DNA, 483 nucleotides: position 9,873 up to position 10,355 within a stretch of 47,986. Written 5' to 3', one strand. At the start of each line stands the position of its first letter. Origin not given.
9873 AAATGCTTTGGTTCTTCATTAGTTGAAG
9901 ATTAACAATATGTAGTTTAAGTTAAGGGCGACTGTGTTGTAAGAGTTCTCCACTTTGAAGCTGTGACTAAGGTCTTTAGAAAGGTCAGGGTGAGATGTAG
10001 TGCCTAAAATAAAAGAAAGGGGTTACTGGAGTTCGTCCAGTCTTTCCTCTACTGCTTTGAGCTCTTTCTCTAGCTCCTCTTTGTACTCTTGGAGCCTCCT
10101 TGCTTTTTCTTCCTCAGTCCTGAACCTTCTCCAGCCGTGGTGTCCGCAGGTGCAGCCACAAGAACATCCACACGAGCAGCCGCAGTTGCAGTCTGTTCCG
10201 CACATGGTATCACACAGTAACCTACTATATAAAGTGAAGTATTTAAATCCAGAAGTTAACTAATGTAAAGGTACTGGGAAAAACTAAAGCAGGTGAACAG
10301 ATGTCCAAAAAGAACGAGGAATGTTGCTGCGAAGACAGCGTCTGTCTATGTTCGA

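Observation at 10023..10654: Divergent pair: metallothionein-like Cys-array mini-protein and an HxlR regulator with a CCC-containing N-terminus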

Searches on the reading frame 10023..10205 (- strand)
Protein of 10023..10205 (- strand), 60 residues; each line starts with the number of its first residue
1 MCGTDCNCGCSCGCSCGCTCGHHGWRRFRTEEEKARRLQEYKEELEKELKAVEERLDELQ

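Call 3: search_protein_families(library=pfam, proteins=[window:10023-10205:-], max_evalue=1)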
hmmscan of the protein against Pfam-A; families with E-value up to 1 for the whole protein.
window:10023-10205:- (60 aa): 4 families
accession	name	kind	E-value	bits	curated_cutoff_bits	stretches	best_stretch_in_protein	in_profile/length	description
PF17253.7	DUF5320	-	0.0022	19.6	27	1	22-59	58-99/99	Family of unknown function (DUF5320)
PF09177.16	STX6_10_61_N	-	0.007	17.3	29.4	1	23-60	22-61/99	Syntaxin 6/10/61, N-terminal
PF23984.1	DUF7307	-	0.36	11.2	27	1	33-60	7-34/129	Pam3 gp33-like protein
PF10779.14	XhlA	-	0.37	11.4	34.7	1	33-60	18-45/67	Haemolysin XhlA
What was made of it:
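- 10023..10130 (-): Codons 26-60 plus stop: conserved RRF-x-T motif and amphipathic helix (tail), the putative coiled-coil or oligomerisation module. Sub-threshold DUF5320 match to profile positions 58-99 (call 3).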

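Call 4: search_protein_families(library=ncbifam, proteins=[window:10023-10205:-], max_evalue=1)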
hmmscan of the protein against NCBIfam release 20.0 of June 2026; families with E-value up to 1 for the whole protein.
window:10023-10205:- (60 aa): 0 families

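Call 5: find_homologous_proteins(query=window:10026-10205:-, max_evalue=0.01)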
Query window:10026-10205:- (60 aa): 4 proteins with E <= 0.01 among 5 candidates.
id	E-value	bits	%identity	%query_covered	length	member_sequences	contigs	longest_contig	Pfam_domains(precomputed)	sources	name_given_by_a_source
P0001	9.3e-33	128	100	98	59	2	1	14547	-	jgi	-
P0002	3.9e-18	82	67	100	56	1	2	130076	-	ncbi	ncbi:MAG: DUF5320 domain-containing protein [Candidatus Aenigmatarchaeota archaeon]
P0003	3.6e-10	57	57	85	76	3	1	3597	-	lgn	-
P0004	9.9e-9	53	53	92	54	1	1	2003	-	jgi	-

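Call 7: search_protein_families(library=pfam, proteins=[P0002, P0003, P0004], max_evalue=1)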
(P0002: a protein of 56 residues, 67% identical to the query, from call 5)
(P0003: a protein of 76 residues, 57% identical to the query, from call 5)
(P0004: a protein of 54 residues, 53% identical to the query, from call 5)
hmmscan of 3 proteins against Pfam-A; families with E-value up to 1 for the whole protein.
P0002 (56 aa): 5 families
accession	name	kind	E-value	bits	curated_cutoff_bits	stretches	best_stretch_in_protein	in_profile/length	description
PF01439.23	Metallothio_2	-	3.9e-05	24.9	23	1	2-32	4-34/81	Metallothionein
PF09177.16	STX6_10_61_N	-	0.0021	19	29.4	1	19-56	22-61/99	Syntaxin 6/10/61, N-terminal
PF17253.7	DUF5320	-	0.028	16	27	1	25-55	69-99/99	Family of unknown function (DUF5320)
PF10224.14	DUF2205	-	0.037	14.6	26.7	1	25-55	12-42/75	Short coiled-coil protein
PF02114.22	Phosducin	-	0.079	12.4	23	1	18-54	29-67/265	Phosducin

P0003 (76 aa): 6 families
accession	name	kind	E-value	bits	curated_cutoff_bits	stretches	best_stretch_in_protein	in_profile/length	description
PF17253.7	DUF5320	-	0.0014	20.2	27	1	3-75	21-99/99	Family of unknown function (DUF5320)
PF09177.16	STX6_10_61_N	-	0.02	15.9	29.4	1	39-76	22-61/99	Syntaxin 6/10/61, N-terminal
PF01920.25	Prefoldin_2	-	0.046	14.1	27.6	1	45-75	58-88/106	Prefoldin subunit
PF16808.10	PKcGMP_CC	-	0.057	13.4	35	0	60-76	12-28/35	Coiled-coil N-terminus of cGMP-dependent protein kinase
PF08336.16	P4Ha_N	-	0.16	12.2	25.3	1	45-76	10-41/135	Prolyl 4-Hydroxylase alpha-subunit, N-terminal region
PF10779.14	XhlA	-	0.17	12.5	34.7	1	49-75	18-44/67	Haemolysin XhlA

P0004 (54 aa): 3 families
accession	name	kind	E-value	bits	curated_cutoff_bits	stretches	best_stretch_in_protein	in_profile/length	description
PF17253.7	DUF5320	-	0.02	16.5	27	1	19-52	66-99/99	Family of unknown function (DUF5320)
PF20586.3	DUF6788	-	0.059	14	27.2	1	3-50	34-80/103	Family of unknown function (DUF6788)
PF18445.7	Zn_ribbon_PRDM4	-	0.067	13.5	25.8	1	5-18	16-29/38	PR zinc knuckle motif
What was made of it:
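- On Metallothioneins (Pfam Metallothio_2 and other metallothionein models in Pfam): Only ortholog P0002 hits Metallothio_2 (24.9 against 23 bits), which is likely driven by composition (call 7).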

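Call 8: find_encoding_contigs(protein=P0002, flank=6000, max_places=4)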
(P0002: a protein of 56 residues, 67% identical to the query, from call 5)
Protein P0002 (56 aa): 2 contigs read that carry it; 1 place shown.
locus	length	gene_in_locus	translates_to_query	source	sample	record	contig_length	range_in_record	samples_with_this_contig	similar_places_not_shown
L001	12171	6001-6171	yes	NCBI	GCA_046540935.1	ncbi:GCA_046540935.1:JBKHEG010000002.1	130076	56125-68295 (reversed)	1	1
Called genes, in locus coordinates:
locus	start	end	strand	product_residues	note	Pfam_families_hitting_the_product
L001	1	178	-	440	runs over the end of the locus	PF04894:Nre_N, PF04895:Nre_C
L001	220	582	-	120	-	-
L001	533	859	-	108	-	-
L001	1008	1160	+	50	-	-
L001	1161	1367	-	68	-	-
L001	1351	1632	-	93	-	-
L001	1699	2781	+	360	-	PF09376:NurA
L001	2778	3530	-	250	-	PF00149:Metallophos, PF12850:Metallophos_2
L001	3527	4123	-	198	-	PF00149:Metallophos, PF12850:Metallophos_2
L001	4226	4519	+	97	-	-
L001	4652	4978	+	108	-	-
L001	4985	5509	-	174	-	-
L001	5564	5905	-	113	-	PF01638:HxlR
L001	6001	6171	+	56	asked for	-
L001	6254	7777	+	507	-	PF01935:DUF87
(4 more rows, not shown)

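Call 9: find_encoding_contigs(protein=P0003, flank=5000, max_places=4)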
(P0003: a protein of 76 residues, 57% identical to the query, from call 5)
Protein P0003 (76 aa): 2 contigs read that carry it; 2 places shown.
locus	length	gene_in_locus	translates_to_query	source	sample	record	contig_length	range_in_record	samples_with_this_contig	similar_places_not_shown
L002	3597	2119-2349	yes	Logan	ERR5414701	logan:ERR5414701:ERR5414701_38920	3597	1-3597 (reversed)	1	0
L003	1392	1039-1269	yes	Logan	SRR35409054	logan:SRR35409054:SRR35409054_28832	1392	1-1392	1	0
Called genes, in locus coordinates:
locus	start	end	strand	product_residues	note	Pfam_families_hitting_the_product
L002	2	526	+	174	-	?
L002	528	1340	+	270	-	PF00037:Fer4 (weak), PF12837:Fer4_6 (weak), PF12838:Fer4_7 (faint), PF13237:Fer4_10, PF14697:Fer4_21 (weak), PF13187:Fer4_9 (weak), PF13484:Fer4_16 (faint), PF27217:AF_0155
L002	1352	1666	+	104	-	PF07883:Cupin_2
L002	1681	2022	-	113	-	PF01638:HxlR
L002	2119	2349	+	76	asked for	-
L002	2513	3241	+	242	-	PF01135:PCMT, PF08704:GCD14, PF05175:MTS (weak), PF13847:Methyltransf_31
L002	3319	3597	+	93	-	?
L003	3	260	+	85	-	?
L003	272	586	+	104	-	PF07883:Cupin_2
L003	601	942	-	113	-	PF01638:HxlR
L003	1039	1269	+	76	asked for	-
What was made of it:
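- The pair also occurs in unrelated neighbourhoods (L002; call 9).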

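Call 10: find_encoding_contigs(protein=P0004, flank=5000, max_places=4)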
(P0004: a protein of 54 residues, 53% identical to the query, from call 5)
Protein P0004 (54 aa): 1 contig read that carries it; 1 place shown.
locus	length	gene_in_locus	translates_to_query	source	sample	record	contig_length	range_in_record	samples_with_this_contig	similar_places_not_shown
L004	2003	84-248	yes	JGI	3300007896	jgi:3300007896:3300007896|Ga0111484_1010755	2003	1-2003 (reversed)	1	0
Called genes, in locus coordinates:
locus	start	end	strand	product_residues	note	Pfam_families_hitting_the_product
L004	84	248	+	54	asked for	-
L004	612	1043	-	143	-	-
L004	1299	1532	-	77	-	PF01106:NifU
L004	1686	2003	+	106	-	?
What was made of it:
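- A NifU-like gene is near P0004 (call 10).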

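Call 20: search_protein_representatives(alignment_id=A2)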
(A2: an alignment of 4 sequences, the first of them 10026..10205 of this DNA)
Query: 4 sequences, 54 profile positions. Proteins with E-value up to 0.001 (for the whole library): 836; up to 1e-10: 39; up to 1e-30: 0. The best 150 are listed.
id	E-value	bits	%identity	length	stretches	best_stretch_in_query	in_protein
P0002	3.2e-27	110.3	-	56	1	1-54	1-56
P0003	9.6e-27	108.8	-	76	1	1-54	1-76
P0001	3.9e-22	94.0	-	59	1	1-53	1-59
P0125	2.5e-15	72.3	-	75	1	1-54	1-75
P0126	2.5e-15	72.2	-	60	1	1-53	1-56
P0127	2.6e-15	72.2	-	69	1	1-53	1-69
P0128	7.2e-14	67.6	-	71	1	8-53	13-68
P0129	7.8e-14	67.5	-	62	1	5-54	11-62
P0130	1.1e-13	67.0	-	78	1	7-53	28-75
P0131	1.7e-13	66.4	-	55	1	1-54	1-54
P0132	2.0e-13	66.2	-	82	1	6-54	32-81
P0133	3.2e-13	65.5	-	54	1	1-54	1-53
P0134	1.2e-12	63.7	-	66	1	7-54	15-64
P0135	1.5e-12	63.4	-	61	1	1-53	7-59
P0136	1.5e-12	63.3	-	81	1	3-53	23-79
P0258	1.6e-08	50.4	-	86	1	4-54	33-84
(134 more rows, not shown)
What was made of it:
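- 10023..10205 (-): Gene for the 60-aa mini-protein (stop codon included). 836 family representatives (call 20).
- Checked: An exhaustive profile search finds 836 cluster representatives at E<=1e-3, 39 of them at E<=1e-10 (call 20).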

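Call 31: search_protein_families(library=pfam, alignment_id=A5, max_evalue=0.01)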
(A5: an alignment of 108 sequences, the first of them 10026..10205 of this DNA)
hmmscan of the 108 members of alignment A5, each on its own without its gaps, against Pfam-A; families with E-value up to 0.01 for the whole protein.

A. member 1, window:10026-10205:- (60 aa): 2 families
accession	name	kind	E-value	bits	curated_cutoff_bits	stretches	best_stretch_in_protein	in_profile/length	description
PF17253.7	DUF5320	-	0.0022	19.6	27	1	22-59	58-99/99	Family of unknown function (DUF5320)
PF09177.16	STX6_10_61_N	-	0.007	17.3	29.4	1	23-60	22-61/99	Syntaxin 6/10/61, N-terminal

B. families by the number of members that match (of 108 scanned): 25 families
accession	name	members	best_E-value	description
PF17253.7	DUF5320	27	2.3e-05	Family of unknown function (DUF5320)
PF04977.20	DivIC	7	1.6e-05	Septum formation initiator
PF09177.16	STX6_10_61_N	6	0.0015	Syntaxin 6/10/61, N-terminal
PF23991.1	DUF7310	4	0.00039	Coiled-coil region of unknown function (DUF7310)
PF01920.25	Prefoldin_2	3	0.00058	Prefoldin subunit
PF10779.14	XhlA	3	0.0025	Haemolysin XhlA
PF01439.23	Metallothio_2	1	3.9e-05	Metallothionein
PF23203.1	KIF21A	1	0.00063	KIF21A-like domain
PF18570.6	Nup54_57_C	1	0.0011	NUP57/Nup54 C-terminal domain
PF21773.2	ODAD1_CC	1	0.002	ODAD1 central coiled coil region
PF24627.1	PUMA_CC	1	0.0022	PUMA coiled-coil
PF25277.1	DUF7871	1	0.0025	Domain of unknown function (DUF7871)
PF25541.1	TBCA_PH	1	0.0025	PH domain-containing proteins, TBCA domain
PF23969.1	DUF7296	1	0.0033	Domain of unknown function (DUF7296)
PF10211.14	Ax_dynein_light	1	0.0048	Axonemal dynein light chain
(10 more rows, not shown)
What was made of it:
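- On DUF5320 (PF17253): 27 of 108 family members match at E<=0.01, with a best E-value of 2.3e-5 (call 31).
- On Metallothioneins (Pfam Metallothio_2 and other metallothionein models in Pfam): That is 1 of 108 members (call 31).
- DUF5320 is the best Pfam match for the family (27 of 108 members at E<=0.01; call 31), and NCBI names ortholog P0002 'DUF5320 domain-containing' (call 5).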

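Call 33: find_homologous_proteins(query=A5, max_evalue=0.000001)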
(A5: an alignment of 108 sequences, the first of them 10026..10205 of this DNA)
Query A5 (108 sequences) (60 aa, profile of the alignment): 843 proteins with E <= 0.000001 among 5566 candidates; the best 120 are listed.
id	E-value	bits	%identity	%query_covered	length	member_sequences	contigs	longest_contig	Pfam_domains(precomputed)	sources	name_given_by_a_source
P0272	1.7e-18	84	60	58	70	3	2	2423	-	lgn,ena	-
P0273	5.4e-18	83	37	70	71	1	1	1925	-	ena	-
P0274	6.4e-18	82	60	50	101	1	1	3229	-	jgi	jgi:hypothetical protein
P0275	6.7e-18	82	59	77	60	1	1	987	-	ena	-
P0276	1.1e-17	82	59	45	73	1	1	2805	-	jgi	jgi:hypothetical protein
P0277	1.2e-17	82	47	60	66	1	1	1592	-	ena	-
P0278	1.8e-17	81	56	68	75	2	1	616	-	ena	-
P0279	1.8e-17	81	63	58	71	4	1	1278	-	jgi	jgi:hypothetical protein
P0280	1.9e-17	81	56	57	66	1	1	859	-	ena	-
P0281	2.1e-17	81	55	85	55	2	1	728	-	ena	-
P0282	2.4e-17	81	60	50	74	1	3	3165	-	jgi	jgi:hypothetical protein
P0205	3.1e-17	80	46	58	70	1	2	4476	-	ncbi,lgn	-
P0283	4.4e-17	80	50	60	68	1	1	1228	-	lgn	-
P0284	5.4e-17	80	43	82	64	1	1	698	-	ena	-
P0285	5.7e-17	79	51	80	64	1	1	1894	-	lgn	-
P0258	6.1e-17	79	60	58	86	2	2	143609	-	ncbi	-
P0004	2.8e-16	77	53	92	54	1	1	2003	-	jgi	-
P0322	2.7e-15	74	54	78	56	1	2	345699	-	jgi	-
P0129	6.9e-15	73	58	80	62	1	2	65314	-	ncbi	ncbi:MAG: hypothetical protein ACLFNK_02775 [Candidatus Woesearchaeota archaeon]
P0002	9.9e-15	72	67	100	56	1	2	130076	-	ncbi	ncbi:MAG: DUF5320 domain-containing protein [Candidatus Aenigmatarchaeota archaeon]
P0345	1.3e-14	72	42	95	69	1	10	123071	-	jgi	jgi:hypothetical protein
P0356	2.3e-14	71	44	93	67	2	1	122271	-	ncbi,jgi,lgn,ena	ncbi:MAG: hypothetical protein ABSB28_04130 [Candidatus Bathyarchaeia archaeon]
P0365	3.1e-14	71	43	97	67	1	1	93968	-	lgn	-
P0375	4.2e-14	70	42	95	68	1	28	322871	-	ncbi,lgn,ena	-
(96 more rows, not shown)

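Call 34: find_encoding_contigs(protein=P0258, flank=4000, max_places=2)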
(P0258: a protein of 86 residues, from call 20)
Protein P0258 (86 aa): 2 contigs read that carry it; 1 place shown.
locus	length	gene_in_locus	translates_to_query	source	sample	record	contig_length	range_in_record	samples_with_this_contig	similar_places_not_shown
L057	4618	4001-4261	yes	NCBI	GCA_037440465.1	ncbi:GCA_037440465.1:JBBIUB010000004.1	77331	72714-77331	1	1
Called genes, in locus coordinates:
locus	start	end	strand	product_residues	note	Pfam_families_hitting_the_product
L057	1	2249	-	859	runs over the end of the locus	PF02861:Clp_N, PF23569:NBD_SMAX1, PF00004:AAA, PF17871:AAA_lid_9, PF00004:AAA, PF07724:AAA_2, PF07728:AAA_5, PF10431:ClpB_D2-small, +8 more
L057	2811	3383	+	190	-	PF10646:Germane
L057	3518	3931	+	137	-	PF12840:HTH_20, PF01022:HTH_5, PF01047:MarR, PF01325:Fe_dep_repress, PF02082:Rrf2, PF08279:HTH_11, PF13412:HTH_24, PF13518:HTH_28 (weak), +5 more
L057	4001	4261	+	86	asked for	-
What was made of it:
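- On SmtB/SmtA-type regulator plus metallothionein module: A family relative in L057 does pair with an ArsR (call 34).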

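Call 35: find_encoding_contigs(protein=P0322, flank=4000, max_places=2)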
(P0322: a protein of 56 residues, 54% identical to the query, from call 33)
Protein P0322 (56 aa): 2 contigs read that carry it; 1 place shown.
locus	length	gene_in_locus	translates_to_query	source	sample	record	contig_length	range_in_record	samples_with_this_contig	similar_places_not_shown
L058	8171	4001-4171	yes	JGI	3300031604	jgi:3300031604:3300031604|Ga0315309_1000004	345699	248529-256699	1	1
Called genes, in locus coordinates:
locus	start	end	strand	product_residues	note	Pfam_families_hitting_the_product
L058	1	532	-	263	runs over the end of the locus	PF01138:RNase_PH, PF03725:RNase_PH_C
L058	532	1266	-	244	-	PF01138:RNase_PH, PF03725:RNase_PH_C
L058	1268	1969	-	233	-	PF22625:ECR1_N_2, PF14382:ECR1_N, PF21262:RRP40_S1 (weak), PF21266:S1_RRP4 (weak), PF00013:KH_1, PF15985:KH_6 (weak)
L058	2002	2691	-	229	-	PF01172:SBDS_N, PF09377:SBDS_domain_II, PF20268:SBDS_C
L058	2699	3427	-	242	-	PF10584:Proteasome_A_N, PF00227:Proteasome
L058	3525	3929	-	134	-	PF01638:HxlR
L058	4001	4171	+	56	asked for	-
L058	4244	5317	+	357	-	PF08735:DUF1786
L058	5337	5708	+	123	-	-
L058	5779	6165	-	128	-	PF01451:LMWPc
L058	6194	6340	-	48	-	PF04945:YHS, PF24273:TRASH_HVO_1752_C (weak)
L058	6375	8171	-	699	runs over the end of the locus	PF04945:YHS (faint), PF00122:E1-E2_ATPase, PF00702:Hydrolase, PF08282:Hydrolase_3 (faint)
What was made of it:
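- A YHS P-type ATPase, a YHS protein and an LMWPc protein lie within 2.5 kb in L058 (call 35).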

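Call 36: find_encoding_contigs(protein=P0129, flank=4000, max_places=2)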
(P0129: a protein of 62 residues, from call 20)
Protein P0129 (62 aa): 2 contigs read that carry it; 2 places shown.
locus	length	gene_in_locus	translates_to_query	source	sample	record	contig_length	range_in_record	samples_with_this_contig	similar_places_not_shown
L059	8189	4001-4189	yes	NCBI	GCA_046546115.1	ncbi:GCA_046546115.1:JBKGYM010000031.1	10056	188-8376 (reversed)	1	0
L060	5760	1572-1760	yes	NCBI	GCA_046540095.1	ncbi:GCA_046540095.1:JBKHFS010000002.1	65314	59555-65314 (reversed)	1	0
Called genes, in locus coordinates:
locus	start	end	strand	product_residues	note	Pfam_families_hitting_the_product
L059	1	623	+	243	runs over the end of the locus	PF02579:Nitro_FeMo-Co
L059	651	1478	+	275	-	PF01656:CbiA, PF10609:ParA, PF13614:AAA_31 (weak), PF13237:Fer4_10 (weak), PF14697:Fer4_21, PF13187:Fer4_9 (weak), PF00037:Fer4 (weak), PF12837:Fer4_6 (weak), +4 more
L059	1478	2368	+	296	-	PF01656:CbiA, PF02374:ArsA_ATPase (weak), PF10609:ParA, PF00037:Fer4 (weak), PF12838:Fer4_7, PF13237:Fer4_10 (weak), PF14697:Fer4_21, PF00037:Fer4 (weak), +7 more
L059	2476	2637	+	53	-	-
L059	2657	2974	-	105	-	PF01741:MscL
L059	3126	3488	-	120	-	-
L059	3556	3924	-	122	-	PF01638:HxlR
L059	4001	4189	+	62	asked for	-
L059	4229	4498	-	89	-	-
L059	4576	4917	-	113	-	-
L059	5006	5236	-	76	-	-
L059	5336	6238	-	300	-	PF02016:Peptidase_S66, PF17676:Peptidase_S66C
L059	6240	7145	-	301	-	PF02955:GSH-S_ATP (weak)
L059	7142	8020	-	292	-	PF01177:Asp_Glu_race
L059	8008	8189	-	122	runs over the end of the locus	?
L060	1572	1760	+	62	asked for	-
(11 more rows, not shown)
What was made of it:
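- In the Woesearchaeota locus L059 a Nitro_FeMo-Co protein and two CbiA/ParA-Fer4 ATPases lie 1.5-4 kb from the pair (call 36).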

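Call 37: find_encoding_contigs(protein=P0375, flank=4000, max_places=3)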
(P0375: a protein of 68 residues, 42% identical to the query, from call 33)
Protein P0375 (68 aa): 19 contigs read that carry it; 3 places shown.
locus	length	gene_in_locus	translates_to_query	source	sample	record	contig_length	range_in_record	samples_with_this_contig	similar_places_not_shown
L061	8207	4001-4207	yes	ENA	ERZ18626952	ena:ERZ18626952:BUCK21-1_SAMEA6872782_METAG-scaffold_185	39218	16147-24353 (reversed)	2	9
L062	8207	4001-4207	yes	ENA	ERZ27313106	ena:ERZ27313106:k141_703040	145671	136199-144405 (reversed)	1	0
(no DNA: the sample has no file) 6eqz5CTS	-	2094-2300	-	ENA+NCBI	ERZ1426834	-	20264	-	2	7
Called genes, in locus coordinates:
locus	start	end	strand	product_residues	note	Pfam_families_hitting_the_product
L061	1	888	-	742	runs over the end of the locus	PF18072:FGAR-AT_linker, PF00586:AIRS, PF02769:AIRS_C, PF00586:AIRS, PF02769:AIRS_C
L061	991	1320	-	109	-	-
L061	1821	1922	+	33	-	-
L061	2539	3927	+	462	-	PF00206:Lyase_1, PF10415:FumaraseC_C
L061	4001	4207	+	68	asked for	-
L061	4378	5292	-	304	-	PF01544:CorA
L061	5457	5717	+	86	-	-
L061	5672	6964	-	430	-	PF05239:PRC (weak), PF03448:MgtE_N, PF00571:CBS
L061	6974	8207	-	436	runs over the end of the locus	PF01566:Nramp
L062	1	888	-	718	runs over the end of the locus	?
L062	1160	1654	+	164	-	-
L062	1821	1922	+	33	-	-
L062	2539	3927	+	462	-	PF00206:Lyase_1, PF10415:FumaraseC_C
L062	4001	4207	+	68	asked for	-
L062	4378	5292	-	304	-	PF01544:CorA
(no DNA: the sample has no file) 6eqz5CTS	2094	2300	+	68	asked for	-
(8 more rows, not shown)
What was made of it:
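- CorA, MgtE and Nramp transporters are nearby in L061 (call 37).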

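Call 38: find_encoding_contigs(protein=P0345, flank=4000, max_places=3)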
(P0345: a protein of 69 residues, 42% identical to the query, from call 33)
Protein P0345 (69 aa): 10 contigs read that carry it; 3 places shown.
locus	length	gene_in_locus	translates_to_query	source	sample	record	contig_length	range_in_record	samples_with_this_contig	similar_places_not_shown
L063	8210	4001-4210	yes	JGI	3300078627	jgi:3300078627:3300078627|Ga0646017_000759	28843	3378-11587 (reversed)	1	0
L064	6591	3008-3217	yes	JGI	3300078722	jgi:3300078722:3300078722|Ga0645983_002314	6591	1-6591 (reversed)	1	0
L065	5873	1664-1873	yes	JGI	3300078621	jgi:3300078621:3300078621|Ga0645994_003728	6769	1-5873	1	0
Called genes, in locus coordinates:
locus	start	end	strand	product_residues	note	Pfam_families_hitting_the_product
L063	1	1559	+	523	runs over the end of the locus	-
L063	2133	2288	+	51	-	PF00830:Ribosomal_L28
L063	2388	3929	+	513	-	PF00206:Lyase_1, PF10415:FumaraseC_C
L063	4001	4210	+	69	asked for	-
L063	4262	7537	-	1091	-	PF24391:HD-CE, PF13589:HATPase_c_3 (weak)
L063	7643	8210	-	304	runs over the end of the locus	PF01544:CorA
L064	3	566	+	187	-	?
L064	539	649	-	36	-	-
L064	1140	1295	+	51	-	PF00830:Ribosomal_L28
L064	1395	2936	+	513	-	PF00206:Lyase_1, PF10415:FumaraseC_C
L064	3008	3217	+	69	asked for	-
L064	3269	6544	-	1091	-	PF24391:HD-CE, PF13589:HATPase_c_3 (weak)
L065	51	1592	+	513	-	PF00206:Lyase_1, PF10415:FumaraseC_C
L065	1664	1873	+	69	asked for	-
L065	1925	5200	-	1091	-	PF24391:HD-CE, PF13589:HATPase_c_3 (weak)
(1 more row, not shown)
